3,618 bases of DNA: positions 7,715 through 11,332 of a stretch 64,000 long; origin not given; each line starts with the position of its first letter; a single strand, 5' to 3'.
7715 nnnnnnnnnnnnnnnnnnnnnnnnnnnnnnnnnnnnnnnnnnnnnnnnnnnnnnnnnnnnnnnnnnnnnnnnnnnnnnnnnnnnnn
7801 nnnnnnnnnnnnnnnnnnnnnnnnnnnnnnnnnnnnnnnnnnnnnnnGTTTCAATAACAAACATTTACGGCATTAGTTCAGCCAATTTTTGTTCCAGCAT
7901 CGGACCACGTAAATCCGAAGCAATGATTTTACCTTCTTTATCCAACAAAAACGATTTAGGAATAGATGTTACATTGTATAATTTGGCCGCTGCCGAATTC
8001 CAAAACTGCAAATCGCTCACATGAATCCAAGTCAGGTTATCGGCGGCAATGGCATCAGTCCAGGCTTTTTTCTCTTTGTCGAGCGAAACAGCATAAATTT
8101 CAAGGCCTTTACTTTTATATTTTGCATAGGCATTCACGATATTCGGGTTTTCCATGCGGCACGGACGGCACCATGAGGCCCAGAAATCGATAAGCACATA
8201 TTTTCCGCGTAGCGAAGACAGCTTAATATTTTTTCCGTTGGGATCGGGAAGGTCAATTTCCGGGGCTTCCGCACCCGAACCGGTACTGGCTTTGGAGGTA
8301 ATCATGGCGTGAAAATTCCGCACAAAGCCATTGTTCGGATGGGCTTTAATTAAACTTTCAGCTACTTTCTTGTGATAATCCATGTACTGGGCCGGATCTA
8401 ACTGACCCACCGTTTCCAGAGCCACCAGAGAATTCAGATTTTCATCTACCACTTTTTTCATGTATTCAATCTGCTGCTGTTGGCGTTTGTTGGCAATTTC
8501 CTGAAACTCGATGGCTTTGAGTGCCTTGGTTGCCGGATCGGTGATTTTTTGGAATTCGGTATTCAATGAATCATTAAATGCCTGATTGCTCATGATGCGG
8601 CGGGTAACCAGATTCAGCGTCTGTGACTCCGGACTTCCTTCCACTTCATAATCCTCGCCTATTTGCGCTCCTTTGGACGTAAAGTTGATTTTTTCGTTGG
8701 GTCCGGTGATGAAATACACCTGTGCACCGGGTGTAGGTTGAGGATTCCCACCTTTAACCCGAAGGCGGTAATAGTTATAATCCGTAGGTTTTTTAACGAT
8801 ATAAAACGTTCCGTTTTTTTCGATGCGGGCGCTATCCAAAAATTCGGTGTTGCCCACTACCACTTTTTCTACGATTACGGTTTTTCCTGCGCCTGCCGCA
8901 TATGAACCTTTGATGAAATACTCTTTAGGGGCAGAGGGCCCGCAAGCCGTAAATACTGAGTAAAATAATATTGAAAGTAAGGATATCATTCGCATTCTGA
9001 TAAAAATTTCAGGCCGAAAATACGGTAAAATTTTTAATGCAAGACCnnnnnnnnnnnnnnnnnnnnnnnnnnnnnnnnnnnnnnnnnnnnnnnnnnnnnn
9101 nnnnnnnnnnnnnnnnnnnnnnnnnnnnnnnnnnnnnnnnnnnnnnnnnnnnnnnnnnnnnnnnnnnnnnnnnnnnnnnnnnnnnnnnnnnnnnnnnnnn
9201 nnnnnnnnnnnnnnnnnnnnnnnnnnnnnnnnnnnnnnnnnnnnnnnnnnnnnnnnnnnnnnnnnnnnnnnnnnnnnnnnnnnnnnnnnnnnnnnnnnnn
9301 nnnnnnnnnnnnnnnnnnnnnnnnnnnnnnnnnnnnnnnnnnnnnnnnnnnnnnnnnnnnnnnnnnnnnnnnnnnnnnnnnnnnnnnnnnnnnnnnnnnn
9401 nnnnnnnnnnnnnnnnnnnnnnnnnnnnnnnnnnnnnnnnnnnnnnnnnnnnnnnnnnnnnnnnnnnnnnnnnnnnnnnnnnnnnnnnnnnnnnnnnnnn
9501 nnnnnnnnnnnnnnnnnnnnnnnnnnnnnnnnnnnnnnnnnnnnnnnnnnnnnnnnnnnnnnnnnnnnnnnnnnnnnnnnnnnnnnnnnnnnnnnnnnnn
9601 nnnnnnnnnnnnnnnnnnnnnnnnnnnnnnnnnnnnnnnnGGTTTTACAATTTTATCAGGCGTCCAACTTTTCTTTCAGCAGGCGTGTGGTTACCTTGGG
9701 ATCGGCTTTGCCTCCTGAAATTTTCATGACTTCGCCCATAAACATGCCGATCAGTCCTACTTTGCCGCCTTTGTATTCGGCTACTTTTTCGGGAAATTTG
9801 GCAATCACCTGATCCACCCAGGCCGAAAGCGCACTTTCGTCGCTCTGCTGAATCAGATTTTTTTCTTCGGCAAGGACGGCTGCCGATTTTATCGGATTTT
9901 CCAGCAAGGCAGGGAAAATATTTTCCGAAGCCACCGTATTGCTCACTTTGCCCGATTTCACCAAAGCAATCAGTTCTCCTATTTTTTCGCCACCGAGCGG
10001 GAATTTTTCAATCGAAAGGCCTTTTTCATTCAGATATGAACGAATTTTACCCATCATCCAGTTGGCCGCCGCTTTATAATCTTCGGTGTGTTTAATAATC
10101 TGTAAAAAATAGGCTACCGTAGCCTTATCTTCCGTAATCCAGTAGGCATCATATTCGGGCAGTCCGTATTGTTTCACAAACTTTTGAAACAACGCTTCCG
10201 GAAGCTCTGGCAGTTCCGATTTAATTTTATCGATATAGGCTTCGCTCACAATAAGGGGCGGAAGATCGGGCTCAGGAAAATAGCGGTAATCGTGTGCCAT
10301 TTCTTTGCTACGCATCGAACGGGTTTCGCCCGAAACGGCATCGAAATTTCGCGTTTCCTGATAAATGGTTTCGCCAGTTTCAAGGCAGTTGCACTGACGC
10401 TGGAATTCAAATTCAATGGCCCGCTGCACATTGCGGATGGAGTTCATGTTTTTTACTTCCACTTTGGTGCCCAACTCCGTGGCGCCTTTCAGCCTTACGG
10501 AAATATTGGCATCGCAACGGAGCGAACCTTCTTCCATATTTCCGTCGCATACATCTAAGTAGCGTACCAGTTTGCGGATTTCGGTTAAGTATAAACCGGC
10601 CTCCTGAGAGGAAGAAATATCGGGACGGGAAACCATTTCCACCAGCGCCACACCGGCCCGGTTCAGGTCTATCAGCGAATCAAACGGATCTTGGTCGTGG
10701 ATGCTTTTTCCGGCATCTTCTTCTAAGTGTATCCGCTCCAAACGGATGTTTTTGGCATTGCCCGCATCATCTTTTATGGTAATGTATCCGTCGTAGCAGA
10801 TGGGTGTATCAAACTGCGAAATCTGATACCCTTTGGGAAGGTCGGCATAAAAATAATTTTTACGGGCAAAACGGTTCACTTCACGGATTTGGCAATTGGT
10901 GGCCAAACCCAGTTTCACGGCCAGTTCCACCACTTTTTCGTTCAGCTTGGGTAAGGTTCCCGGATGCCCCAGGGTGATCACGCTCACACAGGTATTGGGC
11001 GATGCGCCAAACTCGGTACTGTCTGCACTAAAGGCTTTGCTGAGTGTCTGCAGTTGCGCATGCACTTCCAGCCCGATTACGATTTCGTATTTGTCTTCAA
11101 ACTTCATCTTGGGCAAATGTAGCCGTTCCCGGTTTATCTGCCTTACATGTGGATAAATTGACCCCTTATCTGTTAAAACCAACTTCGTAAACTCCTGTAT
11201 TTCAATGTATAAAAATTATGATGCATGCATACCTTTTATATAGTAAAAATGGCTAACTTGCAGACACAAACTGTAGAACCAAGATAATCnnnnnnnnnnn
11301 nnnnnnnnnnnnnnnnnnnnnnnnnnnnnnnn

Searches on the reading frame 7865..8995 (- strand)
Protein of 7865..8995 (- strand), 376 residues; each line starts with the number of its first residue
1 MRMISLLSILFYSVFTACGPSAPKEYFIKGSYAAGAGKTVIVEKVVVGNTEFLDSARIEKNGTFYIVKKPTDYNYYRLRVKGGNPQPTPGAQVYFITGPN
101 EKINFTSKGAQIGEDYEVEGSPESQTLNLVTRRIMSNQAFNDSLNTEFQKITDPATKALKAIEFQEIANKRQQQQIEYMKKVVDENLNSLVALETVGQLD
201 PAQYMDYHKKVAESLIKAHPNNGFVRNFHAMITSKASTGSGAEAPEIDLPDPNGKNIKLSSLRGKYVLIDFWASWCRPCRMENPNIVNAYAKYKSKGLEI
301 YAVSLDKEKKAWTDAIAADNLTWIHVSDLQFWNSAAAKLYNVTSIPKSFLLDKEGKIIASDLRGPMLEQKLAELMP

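Call 64: search_protein_families(library=pfam, proteins=[window:7865-8995:-], max_evalue=0.00001)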
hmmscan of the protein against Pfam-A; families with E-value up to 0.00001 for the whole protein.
window:7865-8995:- (376 aa): 6 families
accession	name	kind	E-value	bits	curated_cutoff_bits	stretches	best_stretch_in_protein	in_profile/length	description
PF00578.27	AhpC-TSA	-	8.9e-22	77.8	26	1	241-358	2-122/124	AhpC/TSA family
PF13905.12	Thioredoxin_8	-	7.5e-20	71.5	27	1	264-357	1-94/94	Thioredoxin-like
PF08534.16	Redoxin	-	7.2e-19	68.5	26.6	1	240-361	2-132/148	Redoxin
PF00085.26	Thioredoxin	-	6e-10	39.5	23.5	1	265-311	19-64/103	Thioredoxin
PF13098.12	Thioredoxin_2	-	1.1e-06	29.3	27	1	263-366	4-95/104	Thioredoxin-like domain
PF14289.11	DUF4369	-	3.4e-06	28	25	1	28-125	3-89/91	Domain of unknown function (DUF4369)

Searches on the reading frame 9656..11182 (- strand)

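Call 64: search_protein_families(library=pfam, proteins=[window:9656-11182:-], max_evalue=0.00001)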
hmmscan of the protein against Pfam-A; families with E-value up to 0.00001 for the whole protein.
window:9656-11182:- (508 aa): 2 families
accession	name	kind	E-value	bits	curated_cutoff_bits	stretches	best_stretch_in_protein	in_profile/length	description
PF02934.20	GatB_N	-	6.5e-120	399.9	23.4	1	34-317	1-276/277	GatB/GatE catalytic domain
PF02637.23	GatB_Yqey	-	1.1e-40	139.4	27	1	358-506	2-148/148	GatB domain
